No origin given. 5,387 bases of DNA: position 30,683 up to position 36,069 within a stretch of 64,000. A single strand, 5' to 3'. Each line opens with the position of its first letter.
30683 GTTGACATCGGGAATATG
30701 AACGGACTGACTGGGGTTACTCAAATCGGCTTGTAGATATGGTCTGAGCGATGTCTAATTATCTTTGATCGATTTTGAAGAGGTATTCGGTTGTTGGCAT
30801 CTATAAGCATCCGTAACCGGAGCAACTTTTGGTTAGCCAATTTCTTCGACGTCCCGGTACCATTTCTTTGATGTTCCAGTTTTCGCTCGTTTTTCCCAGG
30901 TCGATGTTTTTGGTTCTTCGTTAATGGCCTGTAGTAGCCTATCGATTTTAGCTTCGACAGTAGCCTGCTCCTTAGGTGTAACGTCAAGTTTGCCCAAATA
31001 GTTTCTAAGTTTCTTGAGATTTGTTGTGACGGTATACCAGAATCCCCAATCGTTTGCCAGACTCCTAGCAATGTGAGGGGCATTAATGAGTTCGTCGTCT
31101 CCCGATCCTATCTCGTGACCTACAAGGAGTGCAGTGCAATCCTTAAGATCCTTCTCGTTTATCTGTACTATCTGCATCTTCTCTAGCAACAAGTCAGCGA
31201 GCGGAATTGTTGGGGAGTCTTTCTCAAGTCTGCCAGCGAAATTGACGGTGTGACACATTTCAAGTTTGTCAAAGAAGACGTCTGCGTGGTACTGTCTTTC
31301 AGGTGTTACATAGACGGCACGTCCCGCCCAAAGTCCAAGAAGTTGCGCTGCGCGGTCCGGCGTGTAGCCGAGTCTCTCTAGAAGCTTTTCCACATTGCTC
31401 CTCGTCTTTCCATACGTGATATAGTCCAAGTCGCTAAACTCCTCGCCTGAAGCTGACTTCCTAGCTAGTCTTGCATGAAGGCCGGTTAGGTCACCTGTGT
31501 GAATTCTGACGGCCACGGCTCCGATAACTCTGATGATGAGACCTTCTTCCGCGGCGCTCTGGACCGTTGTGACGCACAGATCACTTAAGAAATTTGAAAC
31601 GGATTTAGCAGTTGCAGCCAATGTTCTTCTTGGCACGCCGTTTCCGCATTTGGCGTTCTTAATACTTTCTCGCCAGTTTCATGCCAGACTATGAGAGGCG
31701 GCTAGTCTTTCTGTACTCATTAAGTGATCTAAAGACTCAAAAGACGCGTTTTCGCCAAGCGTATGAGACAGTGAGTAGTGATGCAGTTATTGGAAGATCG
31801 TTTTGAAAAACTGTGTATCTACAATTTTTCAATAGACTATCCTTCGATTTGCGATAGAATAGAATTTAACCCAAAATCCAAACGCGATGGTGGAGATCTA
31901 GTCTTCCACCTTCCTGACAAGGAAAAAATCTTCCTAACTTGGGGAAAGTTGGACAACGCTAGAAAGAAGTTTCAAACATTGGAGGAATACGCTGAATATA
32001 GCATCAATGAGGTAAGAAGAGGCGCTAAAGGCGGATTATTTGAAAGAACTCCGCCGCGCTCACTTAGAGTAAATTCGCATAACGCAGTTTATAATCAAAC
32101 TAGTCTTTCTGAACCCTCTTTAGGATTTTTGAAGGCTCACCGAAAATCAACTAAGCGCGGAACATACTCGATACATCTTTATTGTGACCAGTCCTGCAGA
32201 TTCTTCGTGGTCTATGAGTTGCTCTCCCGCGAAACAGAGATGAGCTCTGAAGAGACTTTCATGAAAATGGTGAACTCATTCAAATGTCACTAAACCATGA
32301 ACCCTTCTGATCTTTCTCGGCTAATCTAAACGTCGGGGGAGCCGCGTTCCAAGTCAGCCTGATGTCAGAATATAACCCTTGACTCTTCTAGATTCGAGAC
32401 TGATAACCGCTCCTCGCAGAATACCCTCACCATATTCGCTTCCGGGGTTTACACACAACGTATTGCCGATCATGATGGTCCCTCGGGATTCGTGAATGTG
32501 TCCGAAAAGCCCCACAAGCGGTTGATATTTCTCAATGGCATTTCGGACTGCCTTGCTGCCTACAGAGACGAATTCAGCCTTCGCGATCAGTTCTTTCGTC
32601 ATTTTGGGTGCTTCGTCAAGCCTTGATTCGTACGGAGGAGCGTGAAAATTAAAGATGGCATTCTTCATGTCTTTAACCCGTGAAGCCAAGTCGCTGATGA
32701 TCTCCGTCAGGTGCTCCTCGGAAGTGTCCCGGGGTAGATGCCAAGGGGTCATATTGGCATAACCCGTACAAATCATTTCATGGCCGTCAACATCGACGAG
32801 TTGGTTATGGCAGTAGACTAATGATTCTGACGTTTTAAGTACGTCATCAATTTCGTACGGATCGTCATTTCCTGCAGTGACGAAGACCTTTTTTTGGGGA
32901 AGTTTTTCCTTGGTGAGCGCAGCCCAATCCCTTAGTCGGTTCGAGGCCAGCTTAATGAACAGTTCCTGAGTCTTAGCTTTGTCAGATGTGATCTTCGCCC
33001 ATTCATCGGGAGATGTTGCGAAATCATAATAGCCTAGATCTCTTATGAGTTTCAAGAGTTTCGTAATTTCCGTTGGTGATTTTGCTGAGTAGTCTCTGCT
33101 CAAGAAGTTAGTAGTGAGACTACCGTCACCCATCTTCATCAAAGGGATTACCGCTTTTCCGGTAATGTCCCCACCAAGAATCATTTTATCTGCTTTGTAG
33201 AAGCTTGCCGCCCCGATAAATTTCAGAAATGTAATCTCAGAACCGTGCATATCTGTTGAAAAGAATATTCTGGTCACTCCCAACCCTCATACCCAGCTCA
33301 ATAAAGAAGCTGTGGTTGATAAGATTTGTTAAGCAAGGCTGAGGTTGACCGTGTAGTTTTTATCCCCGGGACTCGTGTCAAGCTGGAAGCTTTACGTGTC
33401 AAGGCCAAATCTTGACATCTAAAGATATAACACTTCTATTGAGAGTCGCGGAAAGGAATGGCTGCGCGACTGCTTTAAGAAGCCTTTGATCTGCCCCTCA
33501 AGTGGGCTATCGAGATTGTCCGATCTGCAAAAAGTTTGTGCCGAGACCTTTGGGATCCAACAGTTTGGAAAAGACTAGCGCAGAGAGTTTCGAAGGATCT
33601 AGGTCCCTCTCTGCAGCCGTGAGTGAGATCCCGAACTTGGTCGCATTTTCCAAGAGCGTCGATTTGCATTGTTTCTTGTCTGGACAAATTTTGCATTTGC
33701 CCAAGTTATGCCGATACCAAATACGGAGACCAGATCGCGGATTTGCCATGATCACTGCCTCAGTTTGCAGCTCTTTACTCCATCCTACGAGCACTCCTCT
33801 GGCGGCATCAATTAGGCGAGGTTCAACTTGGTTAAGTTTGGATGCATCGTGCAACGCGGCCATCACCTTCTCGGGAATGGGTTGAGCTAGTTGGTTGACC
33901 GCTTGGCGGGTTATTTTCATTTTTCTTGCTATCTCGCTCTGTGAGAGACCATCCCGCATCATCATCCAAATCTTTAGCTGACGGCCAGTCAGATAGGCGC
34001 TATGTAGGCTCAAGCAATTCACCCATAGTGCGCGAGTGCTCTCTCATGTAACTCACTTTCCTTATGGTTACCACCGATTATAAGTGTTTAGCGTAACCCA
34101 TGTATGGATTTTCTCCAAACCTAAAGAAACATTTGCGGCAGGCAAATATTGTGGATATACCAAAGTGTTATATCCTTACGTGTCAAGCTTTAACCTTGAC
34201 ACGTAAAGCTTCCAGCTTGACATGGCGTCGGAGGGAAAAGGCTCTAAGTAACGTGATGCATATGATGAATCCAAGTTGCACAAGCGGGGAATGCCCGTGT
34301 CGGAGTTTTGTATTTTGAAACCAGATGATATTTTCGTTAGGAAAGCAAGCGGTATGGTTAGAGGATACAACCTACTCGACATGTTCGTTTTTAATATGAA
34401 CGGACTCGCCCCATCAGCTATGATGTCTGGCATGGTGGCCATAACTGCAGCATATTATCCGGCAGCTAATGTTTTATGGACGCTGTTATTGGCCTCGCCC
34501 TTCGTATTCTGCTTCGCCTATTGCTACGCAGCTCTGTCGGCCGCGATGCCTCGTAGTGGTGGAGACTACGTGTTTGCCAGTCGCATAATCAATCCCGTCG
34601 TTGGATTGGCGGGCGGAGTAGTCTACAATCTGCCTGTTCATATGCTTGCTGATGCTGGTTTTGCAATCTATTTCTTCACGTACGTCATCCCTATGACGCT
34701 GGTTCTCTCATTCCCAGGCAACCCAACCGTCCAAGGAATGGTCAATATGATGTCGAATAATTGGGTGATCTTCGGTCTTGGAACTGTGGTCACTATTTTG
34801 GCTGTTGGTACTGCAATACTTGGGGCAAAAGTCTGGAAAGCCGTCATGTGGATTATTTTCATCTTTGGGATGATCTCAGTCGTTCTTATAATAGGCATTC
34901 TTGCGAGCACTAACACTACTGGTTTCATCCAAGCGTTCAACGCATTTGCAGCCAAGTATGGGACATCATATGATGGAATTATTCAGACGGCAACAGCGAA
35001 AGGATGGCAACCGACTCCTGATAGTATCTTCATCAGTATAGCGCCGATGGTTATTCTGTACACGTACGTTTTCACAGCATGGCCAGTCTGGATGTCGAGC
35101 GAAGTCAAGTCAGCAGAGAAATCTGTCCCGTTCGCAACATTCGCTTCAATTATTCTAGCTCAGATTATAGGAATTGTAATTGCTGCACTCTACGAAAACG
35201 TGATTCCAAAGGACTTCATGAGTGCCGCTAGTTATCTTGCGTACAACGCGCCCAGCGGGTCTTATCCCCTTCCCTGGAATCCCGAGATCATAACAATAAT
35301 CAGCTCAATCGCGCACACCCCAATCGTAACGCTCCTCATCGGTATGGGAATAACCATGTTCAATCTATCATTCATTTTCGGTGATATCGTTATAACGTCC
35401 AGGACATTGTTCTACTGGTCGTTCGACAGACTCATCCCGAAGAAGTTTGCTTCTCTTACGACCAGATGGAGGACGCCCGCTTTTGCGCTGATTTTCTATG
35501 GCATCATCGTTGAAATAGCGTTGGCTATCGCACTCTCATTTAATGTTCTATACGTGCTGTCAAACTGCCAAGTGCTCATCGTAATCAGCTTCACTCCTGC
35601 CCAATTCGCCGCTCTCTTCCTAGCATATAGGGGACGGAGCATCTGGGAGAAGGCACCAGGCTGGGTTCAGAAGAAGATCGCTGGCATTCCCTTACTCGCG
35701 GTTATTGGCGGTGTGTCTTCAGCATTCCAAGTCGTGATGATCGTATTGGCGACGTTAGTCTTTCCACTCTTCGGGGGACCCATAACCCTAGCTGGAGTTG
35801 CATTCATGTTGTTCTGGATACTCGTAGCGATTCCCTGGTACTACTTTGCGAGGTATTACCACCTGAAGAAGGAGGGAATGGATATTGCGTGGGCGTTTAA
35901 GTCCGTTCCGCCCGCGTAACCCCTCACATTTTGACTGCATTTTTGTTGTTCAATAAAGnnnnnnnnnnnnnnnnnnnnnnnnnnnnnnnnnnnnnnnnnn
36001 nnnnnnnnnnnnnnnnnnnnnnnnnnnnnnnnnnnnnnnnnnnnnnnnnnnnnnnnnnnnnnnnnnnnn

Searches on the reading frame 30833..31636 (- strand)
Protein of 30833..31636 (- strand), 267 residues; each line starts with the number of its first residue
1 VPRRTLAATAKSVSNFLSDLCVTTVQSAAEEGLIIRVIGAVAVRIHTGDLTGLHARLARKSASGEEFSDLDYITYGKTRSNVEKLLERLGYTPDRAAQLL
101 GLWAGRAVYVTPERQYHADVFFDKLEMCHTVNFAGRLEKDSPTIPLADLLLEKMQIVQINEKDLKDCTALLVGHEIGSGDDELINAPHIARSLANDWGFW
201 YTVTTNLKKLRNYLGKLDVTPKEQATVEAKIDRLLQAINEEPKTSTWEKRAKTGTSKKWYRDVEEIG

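Call 6: search_protein_families(library=pfam, proteins=[window:30833-31636:-], max_evalue=0.01)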
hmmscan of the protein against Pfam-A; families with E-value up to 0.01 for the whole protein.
window:30833-31636:- (267 aa): 0 families

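Call 69: search_protein_families(library=ncbifam, proteins=[window:30833-31636:-], max_evalue=0.1)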
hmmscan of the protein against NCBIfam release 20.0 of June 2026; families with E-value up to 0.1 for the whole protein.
window:30833-31636:- (267 aa): 1 family
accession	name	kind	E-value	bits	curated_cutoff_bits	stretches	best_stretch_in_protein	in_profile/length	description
NF007075.0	PRK09526.1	subfamily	0.036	13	340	1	77-102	35-60/358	LacI family DNA-binding transcriptional regulator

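Call 85: search_protein_families(library=padloc, proteins=[window:30833-31636:-], max_evalue=0.01)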
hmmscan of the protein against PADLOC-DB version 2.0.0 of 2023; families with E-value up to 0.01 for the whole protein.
window:30833-31636:- (267 aa): 0 families

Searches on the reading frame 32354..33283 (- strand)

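Call 7: search_protein_families(library=pfam, proteins=[window:32354-33283:-], max_evalue=0.01)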
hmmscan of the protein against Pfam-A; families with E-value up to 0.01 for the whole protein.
window:32354-33283:- (309 aa): 2 families
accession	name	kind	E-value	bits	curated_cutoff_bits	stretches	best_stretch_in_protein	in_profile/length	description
PF14582.11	Metallophos_3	-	3.1e-05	23.9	28.2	1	230-302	186-255/259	Metallophosphoesterase, calcineurin superfamily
PF00149.33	Metallophos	-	0.00022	22.2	21.5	0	121-265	55-190/191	Calcineurin-like phosphoesterase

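Call 85: search_protein_families(library=padloc, proteins=[window:32354-33283:-], max_evalue=0.01)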
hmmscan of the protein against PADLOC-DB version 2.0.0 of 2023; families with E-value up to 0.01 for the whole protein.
window:32354-33283:- (309 aa): 1 family
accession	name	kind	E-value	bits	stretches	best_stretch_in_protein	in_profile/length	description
PDLC04908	PDC-S10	-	3.6e-10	37.5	1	127-279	57-197/223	-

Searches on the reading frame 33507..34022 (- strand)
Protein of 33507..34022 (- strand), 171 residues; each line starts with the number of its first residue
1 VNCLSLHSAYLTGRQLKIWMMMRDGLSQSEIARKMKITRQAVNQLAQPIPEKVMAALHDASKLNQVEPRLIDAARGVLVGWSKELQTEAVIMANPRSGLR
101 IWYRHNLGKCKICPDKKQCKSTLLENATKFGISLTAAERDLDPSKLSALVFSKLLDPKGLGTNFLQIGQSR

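Call 7: search_protein_families(library=pfam, proteins=[window:33507-34022:-], max_evalue=0.01)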
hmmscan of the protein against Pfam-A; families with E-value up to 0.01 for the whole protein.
window:33507-34022:- (171 aa): 8 families
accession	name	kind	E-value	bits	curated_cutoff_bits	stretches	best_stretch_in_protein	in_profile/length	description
PF12802.13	MarR_2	-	0.00051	20.6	27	1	22-46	16-41/61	MarR family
PF00196.25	GerE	-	0.00099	19.1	23.5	1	11-43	3-35/57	Bacterial regulatory proteins, luxR family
PF08281.18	Sigma70_r4_2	-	0.0019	18.2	25.7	1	20-45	21-46/54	Sigma-70, region 4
PF04545.22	Sigma70_r4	-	0.0019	18.1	24.1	1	24-45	19-40/50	Sigma-70, region 4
PF04297.20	UPF0122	-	0.0053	17.4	22.7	1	6-46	13-54/101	Putative helix-turn-helix protein, YlxM / p13 like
PF01381.28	HTH_3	-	0.0056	17.1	23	0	25-45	9-29/55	Helix-turn-helix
PF13518.12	HTH_28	-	0.0062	17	25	0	18-43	5-30/52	Helix-turn-helix domain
PF08279.18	HTH_11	-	0.007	16.7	25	0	21-43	10-33/55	HTH domain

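Call 85: search_protein_families(library=padloc, proteins=[window:33507-34022:-], max_evalue=0.01)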
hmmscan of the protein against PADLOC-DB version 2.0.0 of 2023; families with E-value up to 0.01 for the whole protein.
window:33507-34022:- (171 aa): 0 families

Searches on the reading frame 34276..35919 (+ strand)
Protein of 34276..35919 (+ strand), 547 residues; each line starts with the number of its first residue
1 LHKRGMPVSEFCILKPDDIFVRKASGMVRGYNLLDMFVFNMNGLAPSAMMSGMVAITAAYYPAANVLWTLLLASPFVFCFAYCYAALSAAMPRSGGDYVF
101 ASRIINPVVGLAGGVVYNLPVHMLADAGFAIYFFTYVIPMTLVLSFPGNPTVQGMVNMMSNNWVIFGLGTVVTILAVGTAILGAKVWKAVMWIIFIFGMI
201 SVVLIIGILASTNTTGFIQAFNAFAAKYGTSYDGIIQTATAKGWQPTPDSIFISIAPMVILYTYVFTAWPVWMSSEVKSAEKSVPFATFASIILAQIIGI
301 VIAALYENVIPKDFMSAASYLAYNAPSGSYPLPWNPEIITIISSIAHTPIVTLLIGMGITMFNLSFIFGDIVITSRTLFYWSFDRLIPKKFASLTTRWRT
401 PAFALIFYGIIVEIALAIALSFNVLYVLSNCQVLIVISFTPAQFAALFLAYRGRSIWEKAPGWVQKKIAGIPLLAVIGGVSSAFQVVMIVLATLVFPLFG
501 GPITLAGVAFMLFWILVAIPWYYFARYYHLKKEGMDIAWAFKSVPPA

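Call 7: search_protein_families(library=pfam, proteins=[window:34276-35919:+], max_evalue=0.01)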
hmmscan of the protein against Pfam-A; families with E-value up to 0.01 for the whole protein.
window:34276-35919:+ (547 aa): 2 families
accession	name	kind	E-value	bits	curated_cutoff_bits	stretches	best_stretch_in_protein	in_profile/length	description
PF13520.12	AA_permease_2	-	4e-19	69.3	27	1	46-491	11-406/427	Amino acid permease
PF00324.27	AA_permease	-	3.9e-11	42.8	24.6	1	36-526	2-461/470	Amino acid permease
